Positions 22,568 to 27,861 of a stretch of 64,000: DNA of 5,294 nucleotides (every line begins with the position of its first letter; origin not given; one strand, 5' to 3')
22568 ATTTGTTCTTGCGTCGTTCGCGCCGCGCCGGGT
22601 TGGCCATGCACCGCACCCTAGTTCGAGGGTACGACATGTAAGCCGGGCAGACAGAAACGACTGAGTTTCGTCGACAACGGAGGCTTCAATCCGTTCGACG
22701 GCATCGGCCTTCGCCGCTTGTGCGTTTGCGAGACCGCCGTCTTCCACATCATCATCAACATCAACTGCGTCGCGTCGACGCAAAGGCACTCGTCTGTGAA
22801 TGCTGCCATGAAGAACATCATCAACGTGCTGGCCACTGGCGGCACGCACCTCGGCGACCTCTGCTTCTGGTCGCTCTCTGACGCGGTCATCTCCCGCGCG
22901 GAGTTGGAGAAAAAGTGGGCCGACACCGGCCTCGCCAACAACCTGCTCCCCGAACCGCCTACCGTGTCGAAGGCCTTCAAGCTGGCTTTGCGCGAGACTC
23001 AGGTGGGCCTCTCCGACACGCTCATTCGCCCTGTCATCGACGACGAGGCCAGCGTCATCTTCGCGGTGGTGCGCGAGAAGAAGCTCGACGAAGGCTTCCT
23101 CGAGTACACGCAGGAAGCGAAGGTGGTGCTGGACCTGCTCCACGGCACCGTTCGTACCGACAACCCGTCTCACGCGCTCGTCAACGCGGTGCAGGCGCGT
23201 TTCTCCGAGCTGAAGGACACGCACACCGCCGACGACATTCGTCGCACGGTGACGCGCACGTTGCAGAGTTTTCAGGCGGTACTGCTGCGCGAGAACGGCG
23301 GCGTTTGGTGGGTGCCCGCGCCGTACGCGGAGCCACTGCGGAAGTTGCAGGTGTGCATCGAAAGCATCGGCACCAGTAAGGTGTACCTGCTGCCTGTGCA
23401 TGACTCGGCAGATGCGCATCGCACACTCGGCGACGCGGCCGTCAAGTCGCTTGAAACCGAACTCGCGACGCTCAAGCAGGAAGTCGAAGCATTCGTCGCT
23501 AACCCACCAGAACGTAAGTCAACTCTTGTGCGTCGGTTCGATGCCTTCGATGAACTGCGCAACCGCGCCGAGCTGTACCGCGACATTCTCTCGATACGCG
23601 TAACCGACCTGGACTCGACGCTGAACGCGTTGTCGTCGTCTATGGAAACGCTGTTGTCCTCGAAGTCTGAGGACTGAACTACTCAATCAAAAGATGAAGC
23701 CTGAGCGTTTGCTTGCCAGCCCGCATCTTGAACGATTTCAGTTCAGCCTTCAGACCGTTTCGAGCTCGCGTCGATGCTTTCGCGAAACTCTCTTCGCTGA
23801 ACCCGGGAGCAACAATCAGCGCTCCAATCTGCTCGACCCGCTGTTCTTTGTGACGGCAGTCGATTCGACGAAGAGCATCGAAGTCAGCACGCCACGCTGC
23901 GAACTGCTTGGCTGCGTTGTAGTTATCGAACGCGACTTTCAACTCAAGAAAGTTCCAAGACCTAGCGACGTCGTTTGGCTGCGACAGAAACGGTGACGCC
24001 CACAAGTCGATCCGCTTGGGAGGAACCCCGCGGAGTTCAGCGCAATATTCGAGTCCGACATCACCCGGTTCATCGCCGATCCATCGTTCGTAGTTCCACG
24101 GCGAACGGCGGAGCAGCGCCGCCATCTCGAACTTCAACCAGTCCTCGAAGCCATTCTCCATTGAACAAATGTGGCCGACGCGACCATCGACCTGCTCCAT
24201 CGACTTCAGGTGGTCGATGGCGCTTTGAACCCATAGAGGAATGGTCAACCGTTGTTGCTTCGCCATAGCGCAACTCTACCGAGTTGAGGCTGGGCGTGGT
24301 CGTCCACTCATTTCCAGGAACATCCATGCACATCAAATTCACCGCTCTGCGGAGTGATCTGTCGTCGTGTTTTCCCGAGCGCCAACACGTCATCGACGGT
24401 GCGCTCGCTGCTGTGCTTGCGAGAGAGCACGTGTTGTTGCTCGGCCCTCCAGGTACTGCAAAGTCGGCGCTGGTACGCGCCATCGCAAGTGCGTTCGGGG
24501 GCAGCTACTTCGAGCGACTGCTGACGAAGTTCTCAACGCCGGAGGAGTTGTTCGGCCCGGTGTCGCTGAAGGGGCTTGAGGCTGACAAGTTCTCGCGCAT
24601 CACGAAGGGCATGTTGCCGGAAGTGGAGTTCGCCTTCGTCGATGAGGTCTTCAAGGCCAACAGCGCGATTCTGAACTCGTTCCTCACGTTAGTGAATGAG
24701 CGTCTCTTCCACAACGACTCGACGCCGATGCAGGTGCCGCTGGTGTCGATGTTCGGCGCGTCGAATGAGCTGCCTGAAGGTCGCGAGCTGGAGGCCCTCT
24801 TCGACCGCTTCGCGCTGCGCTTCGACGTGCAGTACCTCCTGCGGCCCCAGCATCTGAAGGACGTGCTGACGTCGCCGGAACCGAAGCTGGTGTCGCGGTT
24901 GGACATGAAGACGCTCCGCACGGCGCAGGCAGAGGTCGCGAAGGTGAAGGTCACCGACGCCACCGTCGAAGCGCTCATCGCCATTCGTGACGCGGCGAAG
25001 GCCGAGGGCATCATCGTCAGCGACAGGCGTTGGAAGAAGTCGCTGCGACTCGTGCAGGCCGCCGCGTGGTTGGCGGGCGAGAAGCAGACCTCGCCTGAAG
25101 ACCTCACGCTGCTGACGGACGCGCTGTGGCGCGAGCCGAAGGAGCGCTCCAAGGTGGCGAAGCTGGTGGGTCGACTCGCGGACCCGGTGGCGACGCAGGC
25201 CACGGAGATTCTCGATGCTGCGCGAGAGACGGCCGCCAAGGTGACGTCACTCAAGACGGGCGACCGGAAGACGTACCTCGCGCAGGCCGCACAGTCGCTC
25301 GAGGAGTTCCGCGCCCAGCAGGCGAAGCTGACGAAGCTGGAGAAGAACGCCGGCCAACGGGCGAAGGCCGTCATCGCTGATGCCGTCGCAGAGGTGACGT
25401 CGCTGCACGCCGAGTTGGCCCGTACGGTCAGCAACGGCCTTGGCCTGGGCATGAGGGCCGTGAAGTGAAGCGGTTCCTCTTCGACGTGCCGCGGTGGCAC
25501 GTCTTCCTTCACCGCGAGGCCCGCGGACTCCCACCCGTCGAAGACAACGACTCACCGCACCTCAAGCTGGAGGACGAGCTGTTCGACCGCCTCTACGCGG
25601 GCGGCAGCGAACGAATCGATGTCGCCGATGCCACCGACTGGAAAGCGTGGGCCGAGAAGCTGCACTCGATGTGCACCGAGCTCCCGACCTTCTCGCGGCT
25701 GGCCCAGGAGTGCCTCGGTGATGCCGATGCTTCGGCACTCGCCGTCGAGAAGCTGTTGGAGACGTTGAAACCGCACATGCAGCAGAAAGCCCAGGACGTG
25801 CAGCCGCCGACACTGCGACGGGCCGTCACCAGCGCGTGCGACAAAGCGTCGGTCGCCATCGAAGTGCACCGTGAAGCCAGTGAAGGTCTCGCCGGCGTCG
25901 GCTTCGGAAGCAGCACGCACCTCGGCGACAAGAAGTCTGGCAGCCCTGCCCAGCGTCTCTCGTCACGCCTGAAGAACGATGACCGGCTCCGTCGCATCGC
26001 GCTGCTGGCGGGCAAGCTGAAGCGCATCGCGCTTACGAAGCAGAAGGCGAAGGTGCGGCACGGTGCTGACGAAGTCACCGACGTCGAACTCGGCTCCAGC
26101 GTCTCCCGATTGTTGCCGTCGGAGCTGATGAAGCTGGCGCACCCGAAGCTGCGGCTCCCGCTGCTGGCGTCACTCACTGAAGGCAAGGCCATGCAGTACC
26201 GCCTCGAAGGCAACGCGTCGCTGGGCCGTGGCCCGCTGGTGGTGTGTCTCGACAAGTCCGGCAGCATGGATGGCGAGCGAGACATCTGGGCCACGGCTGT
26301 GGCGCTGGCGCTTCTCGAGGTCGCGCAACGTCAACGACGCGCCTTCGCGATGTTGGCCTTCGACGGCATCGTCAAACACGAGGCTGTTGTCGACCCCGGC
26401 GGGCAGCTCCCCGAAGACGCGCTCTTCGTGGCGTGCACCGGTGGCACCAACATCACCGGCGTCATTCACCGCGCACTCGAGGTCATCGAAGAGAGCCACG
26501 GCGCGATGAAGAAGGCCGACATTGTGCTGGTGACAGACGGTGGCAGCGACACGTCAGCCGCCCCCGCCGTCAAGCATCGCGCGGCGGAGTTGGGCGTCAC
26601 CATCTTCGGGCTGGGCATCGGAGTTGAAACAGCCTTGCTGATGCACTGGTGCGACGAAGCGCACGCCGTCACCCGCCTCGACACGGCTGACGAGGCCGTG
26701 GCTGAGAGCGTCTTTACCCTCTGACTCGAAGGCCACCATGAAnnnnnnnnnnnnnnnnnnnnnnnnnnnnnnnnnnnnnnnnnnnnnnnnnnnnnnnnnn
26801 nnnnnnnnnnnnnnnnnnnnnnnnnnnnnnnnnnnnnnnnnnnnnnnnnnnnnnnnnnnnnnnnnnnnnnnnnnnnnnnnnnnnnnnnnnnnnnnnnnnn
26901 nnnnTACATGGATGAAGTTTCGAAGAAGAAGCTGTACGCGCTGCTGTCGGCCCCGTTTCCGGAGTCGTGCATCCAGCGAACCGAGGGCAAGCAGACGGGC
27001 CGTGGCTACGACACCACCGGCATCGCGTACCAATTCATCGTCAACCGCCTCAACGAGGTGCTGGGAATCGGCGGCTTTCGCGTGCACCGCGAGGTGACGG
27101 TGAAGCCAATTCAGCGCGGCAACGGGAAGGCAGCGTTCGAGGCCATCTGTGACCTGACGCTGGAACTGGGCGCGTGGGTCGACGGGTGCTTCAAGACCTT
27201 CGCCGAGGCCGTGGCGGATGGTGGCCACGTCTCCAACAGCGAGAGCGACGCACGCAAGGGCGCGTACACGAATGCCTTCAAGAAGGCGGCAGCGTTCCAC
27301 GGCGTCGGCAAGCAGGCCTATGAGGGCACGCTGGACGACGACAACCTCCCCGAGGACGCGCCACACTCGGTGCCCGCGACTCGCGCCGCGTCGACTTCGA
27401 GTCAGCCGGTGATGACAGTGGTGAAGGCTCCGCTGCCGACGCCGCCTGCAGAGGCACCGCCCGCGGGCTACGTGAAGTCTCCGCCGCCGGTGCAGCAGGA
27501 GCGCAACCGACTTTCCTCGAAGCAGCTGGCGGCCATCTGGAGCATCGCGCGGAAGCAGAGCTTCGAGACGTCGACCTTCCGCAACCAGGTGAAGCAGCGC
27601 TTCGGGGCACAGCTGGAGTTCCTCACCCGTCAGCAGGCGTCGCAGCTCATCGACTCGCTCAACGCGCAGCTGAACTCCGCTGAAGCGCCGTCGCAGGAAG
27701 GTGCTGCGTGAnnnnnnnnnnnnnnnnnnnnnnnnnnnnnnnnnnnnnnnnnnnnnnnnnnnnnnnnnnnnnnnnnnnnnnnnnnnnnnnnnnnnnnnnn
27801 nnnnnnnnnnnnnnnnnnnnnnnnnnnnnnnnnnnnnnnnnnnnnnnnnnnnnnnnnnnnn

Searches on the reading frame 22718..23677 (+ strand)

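Call 41: search_protein_families(library=pfam, proteins=[window:22718-23677:+], max_evalue=0.001)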
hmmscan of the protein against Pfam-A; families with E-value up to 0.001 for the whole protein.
window:22718-23677:+ (319 aa): 1 family
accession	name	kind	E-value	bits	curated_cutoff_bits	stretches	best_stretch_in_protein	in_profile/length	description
PF20529.3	DUF6744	-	6.5e-30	104.6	27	1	31-314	7-310/314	Family of unknown function (DUF6744)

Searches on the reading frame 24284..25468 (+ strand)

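Call 41: search_protein_families(library=pfam, proteins=[window:24284-25468:+], max_evalue=0.001)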
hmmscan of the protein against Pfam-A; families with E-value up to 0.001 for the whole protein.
window:24284-25468:+ (394 aa): 6 families
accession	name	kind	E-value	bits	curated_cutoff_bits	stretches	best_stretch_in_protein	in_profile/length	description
PF20030.5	bpMoxR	-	3.4e-58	196.5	27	1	24-197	8-180/205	MoxR domain in the MoxR-vWA-beta-propeller ternary systems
PF07728.20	AAA_5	-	6.7e-24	84.9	22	1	49-176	1-139/139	AAA domain (dynein-related subfamily)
PF17868.7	AAA_lid_8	-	2.9e-17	62.6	22.8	1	228-295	3-72/72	AAA lid domain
PF00004.35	AAA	-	0.00033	21.5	21.2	1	50-83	1-34/131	ATPase family associated with various cellular activities (AAA)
PF13191.12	AAA_16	-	0.00062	20.7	32.6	1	39-76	14-55/167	AAA ATPase domain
PF07726.17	AAA_3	-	0.00094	19.5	27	0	49-152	1-101/131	ATPase family associated with various cellular activities (AAA)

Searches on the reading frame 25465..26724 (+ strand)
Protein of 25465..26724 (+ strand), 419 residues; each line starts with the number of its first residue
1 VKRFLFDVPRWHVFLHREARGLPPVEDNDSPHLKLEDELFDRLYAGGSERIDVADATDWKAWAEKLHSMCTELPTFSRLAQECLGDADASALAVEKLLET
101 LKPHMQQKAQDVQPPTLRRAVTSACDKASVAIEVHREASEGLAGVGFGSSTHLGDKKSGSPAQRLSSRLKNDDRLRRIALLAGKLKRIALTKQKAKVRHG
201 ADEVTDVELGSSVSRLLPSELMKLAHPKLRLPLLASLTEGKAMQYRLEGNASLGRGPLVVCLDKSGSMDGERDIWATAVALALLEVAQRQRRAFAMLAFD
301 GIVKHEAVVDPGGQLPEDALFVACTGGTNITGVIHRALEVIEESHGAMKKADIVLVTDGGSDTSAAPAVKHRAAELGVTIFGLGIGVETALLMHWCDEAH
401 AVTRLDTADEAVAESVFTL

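Call 41: search_protein_families(library=pfam, proteins=[window:25465-26724:+], max_evalue=0.001)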
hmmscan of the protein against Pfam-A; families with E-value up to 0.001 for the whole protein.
window:25465-26724:+ (419 aa): 3 families
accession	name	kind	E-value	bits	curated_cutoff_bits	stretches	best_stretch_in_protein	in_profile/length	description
PF13519.12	VWA_2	-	2.1e-06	28.8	27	1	258-359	1-106/107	von Willebrand factor type A domain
PF05762.20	VWA_CoxE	-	5.8e-06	26.3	26.4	1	257-372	58-171/222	VWA domain containing CoxE-like protein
PF00092.34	VWA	-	0.00058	20.6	23.8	0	258-386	2-140/174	von Willebrand factor type A domain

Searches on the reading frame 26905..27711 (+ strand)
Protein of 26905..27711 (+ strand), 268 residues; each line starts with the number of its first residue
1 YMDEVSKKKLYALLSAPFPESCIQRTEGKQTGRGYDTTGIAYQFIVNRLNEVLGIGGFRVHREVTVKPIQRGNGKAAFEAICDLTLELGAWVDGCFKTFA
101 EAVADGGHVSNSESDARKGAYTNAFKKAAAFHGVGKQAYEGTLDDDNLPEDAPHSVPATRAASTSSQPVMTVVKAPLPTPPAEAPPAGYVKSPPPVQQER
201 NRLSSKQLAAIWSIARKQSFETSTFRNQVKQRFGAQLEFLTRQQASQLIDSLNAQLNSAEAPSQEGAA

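Call 41: search_protein_families(library=pfam, proteins=[window:26905-27711:+], max_evalue=0.001)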
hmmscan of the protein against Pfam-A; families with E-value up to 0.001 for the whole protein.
window:26905-27711:+ (268 aa): 1 family
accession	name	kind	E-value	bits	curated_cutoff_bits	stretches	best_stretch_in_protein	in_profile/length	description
PF04098.21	Rad52_Rad22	-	5.2e-06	26.9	20.3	1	8-140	3-136/153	Rad52/22 family double-strand break repair protein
